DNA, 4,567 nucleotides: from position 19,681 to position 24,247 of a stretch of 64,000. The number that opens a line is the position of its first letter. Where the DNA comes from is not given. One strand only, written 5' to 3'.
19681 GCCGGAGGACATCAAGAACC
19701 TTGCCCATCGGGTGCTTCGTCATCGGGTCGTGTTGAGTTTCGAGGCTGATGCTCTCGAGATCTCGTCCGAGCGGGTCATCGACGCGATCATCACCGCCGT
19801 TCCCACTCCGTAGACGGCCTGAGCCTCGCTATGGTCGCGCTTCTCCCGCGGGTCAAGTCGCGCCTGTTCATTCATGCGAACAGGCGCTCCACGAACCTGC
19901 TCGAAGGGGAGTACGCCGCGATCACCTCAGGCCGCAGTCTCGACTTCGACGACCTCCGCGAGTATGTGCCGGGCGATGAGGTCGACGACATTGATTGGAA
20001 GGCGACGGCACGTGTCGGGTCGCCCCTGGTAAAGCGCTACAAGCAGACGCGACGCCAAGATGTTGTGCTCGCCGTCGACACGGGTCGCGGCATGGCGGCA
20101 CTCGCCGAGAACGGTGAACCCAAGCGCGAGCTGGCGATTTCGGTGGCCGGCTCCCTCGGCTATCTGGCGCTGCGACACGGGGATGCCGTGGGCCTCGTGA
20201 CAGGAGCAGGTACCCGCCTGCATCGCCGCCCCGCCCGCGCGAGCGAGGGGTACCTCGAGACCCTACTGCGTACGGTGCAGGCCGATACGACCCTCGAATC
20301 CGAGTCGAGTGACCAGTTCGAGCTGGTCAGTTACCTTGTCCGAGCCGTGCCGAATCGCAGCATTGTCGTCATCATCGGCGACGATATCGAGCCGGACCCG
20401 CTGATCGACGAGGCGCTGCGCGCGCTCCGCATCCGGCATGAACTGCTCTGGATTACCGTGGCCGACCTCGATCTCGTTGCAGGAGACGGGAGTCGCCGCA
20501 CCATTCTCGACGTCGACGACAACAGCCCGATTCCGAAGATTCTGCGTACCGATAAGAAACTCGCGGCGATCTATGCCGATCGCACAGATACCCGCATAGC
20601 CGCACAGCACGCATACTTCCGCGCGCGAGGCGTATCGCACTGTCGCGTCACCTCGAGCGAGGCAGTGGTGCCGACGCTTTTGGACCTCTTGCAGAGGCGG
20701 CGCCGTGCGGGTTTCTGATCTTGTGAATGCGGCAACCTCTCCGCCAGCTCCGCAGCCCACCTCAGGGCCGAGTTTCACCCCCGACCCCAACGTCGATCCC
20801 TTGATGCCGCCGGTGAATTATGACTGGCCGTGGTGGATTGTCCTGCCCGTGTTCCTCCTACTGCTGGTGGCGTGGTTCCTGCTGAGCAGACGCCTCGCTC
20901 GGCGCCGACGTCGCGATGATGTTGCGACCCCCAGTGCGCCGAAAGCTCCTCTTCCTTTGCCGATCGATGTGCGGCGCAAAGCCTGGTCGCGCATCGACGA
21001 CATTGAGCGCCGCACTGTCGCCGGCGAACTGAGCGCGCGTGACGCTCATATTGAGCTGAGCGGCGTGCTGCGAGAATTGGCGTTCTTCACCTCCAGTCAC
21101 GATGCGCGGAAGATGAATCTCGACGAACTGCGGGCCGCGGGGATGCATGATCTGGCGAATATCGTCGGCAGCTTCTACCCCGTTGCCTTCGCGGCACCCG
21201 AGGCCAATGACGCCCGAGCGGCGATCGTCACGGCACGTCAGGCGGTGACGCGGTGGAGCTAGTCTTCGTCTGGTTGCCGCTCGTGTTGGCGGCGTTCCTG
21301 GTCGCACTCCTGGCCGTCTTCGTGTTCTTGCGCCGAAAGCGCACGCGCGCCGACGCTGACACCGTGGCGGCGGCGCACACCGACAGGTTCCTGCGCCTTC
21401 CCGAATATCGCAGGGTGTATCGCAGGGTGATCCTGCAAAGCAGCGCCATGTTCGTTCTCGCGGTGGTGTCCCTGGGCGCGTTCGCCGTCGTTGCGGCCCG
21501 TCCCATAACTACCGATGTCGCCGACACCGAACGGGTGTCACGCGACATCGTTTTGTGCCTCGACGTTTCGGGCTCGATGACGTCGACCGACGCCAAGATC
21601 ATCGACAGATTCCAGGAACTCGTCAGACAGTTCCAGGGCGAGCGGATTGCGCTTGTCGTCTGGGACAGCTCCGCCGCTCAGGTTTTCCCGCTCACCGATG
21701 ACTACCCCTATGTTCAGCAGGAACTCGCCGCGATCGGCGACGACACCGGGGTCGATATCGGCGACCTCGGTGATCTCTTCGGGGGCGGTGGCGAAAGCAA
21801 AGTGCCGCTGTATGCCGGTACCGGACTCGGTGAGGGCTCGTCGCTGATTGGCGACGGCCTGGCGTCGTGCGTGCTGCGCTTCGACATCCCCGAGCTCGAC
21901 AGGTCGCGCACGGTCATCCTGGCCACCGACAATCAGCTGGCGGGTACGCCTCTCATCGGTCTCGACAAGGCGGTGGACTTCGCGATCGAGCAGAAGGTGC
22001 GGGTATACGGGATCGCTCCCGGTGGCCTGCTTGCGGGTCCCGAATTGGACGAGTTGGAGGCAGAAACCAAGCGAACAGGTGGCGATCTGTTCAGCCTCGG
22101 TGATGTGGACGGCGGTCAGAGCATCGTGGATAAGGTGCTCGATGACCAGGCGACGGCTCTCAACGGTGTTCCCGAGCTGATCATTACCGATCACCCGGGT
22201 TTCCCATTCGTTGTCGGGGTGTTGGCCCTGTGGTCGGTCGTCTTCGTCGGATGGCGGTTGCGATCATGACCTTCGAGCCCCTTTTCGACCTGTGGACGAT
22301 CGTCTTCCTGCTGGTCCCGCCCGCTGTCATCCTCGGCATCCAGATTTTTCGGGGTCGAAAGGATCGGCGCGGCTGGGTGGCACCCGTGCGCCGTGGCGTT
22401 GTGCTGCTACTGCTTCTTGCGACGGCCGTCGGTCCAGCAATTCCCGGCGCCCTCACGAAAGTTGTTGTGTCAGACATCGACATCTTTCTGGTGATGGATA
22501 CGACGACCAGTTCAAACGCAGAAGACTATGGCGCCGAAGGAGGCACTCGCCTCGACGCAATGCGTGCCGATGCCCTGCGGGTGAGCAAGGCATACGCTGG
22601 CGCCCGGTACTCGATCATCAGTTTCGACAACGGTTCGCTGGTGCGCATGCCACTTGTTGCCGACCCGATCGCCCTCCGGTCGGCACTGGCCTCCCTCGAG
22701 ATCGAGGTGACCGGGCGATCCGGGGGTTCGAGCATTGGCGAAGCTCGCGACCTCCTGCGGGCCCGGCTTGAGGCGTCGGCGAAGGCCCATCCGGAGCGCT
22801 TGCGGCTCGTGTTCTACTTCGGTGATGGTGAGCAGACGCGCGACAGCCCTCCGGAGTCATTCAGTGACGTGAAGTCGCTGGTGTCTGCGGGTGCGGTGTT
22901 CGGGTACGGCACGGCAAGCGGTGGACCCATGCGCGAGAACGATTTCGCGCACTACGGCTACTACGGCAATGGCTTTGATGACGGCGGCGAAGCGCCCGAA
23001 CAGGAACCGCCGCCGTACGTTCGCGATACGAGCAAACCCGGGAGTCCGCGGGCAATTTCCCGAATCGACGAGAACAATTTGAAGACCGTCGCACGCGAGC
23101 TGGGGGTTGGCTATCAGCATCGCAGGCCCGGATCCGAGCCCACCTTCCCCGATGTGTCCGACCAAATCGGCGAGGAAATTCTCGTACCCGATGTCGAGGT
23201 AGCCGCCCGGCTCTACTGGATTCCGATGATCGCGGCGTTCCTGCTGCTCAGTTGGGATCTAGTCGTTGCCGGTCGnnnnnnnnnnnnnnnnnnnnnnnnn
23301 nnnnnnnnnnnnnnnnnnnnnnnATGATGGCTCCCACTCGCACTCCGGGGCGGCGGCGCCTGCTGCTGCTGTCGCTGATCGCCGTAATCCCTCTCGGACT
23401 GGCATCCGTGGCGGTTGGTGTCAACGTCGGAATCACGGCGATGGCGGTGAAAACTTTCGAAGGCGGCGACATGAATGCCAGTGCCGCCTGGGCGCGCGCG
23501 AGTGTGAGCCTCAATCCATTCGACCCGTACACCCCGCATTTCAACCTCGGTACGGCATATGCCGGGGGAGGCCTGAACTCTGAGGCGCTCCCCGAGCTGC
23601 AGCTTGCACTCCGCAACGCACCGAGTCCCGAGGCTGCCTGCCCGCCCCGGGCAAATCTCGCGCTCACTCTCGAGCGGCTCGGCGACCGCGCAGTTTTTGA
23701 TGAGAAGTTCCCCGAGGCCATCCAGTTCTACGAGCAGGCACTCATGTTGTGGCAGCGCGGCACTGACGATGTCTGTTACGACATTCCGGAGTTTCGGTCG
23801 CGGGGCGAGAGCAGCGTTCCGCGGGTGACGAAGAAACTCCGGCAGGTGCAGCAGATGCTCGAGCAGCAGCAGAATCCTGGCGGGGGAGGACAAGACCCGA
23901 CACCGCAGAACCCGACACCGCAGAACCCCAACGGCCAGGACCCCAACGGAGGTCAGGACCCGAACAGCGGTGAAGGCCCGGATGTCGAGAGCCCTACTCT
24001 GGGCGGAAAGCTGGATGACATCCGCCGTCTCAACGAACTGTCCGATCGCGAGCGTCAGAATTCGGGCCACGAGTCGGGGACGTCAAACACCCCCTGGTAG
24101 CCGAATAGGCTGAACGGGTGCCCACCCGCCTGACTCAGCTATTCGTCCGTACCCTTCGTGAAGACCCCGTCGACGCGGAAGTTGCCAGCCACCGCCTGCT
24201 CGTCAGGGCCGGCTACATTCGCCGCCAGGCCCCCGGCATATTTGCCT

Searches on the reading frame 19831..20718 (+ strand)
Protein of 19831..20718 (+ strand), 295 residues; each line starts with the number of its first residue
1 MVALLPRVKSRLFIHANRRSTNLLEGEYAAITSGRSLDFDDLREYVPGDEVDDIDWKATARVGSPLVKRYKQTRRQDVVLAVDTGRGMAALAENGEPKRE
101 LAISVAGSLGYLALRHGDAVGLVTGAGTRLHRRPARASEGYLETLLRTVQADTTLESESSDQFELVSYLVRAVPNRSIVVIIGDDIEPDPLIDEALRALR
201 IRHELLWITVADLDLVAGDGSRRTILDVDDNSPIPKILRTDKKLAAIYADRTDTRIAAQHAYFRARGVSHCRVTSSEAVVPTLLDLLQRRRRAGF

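Call 33: find_encoding_contigs(protein=window:19831-20718:+, flank=10000, max_places=1)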
Protein window:19831-20718:+ (295 aa): no gene with exactly this product is on record in the collection.

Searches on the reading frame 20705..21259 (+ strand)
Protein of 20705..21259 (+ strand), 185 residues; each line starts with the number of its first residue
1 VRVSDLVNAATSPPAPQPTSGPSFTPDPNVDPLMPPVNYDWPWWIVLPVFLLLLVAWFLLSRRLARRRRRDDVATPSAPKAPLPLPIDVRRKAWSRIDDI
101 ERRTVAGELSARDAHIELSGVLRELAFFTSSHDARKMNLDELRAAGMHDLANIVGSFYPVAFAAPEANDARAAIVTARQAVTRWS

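Call 67: search_protein_families(library=pfam, proteins=[window:20705-21259:+], max_evalue=0.01)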
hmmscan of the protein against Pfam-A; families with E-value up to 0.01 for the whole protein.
window:20705-21259:+ (185 aa): 1 family
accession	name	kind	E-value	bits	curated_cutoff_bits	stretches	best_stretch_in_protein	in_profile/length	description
PF14316.11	DUF4381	-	1.2e-05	26.1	27.2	1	32-129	9-83/145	Domain of unknown function (DUF4381)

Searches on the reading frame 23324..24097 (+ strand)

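Call 67: search_protein_families(library=pfam, proteins=[window:23324-24097:+], max_evalue=0.01)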
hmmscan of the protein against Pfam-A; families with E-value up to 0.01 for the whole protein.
window:23324-24097:+ (258 aa): 4 families
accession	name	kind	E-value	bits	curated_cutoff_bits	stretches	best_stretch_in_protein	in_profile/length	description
PF07719.23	TPR_2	-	9.6e-05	22.7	27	0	115-142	3-30/34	Tetratricopeptide repeat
PF13424.12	TPR_12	-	0.00031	21.3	30.1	0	109-140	41-72/77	Tetratricopeptide repeat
PF00515.34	TPR_1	-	0.001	19.2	27.8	0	128-142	16-30/34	Tetratricopeptide repeat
PF13181.12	TPR_8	-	0.0058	17.1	25.7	0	131-141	19-29/34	Tetratricopeptide repeat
